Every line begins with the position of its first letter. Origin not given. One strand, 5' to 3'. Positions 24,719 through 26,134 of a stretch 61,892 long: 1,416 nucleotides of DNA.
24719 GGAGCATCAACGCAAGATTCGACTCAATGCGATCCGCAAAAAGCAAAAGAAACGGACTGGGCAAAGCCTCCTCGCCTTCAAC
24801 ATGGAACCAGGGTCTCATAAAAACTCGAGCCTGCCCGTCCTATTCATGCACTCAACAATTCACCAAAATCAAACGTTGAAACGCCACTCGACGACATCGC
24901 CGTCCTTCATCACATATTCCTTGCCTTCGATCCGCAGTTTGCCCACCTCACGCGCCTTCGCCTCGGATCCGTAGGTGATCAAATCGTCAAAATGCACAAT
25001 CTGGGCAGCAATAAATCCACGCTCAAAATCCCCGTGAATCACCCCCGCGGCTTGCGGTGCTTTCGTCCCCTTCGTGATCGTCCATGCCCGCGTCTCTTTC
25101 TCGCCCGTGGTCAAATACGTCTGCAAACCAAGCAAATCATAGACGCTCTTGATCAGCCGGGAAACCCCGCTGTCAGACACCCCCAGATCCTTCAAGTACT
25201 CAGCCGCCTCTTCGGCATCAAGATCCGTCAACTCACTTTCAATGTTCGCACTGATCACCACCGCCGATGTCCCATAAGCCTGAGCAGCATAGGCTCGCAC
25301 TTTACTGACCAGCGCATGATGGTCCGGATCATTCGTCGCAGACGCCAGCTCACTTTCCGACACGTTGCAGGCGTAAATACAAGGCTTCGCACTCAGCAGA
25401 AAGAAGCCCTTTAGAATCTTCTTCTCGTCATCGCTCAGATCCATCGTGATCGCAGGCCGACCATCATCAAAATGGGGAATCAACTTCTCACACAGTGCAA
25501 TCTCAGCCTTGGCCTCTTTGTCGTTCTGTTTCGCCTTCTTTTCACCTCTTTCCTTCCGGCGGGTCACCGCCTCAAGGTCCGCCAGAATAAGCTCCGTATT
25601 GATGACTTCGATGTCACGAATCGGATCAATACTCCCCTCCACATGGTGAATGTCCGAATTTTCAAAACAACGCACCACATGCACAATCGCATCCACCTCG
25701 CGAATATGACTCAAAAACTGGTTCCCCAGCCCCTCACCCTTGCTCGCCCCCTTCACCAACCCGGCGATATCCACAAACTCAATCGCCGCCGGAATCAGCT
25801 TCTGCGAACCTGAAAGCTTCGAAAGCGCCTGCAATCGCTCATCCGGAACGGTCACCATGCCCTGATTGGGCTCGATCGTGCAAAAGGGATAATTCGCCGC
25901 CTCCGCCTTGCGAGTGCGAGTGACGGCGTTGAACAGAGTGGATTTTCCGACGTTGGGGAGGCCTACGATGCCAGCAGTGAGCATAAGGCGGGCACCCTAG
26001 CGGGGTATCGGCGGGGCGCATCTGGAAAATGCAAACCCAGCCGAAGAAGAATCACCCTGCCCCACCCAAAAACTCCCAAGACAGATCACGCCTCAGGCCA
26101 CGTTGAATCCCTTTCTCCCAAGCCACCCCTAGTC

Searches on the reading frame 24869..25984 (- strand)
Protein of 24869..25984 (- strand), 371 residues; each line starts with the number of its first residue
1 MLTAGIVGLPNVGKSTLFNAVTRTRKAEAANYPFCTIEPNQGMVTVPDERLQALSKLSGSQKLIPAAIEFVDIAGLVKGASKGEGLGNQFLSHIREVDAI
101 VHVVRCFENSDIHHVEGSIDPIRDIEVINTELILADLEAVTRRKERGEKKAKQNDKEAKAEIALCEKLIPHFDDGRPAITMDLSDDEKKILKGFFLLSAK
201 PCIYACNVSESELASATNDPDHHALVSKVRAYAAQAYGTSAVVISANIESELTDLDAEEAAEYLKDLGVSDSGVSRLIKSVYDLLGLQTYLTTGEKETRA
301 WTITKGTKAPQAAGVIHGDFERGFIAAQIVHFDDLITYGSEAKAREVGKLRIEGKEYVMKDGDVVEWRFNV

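Call 36: search_protein_families(library=pfam, proteins=[window:24869-25984:-], max_evalue=0.0001)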
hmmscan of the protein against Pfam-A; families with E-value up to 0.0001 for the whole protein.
window:24869-25984:- (371 aa): 3 families
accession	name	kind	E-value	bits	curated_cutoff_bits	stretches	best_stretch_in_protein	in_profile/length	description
PF06071.19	YchF-GTPase_C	-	1.2e-37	128.3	27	1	287-370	1-84/84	Protein of unknown function (DUF933)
PF01926.29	MMR_HSR1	-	2e-24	86.3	21.9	1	4-114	2-91/113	50S ribosome-binding GTPase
PF02421.24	FeoB_N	-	1.5e-08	34.7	27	1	5-63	4-60/156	Ferrous iron transport protein B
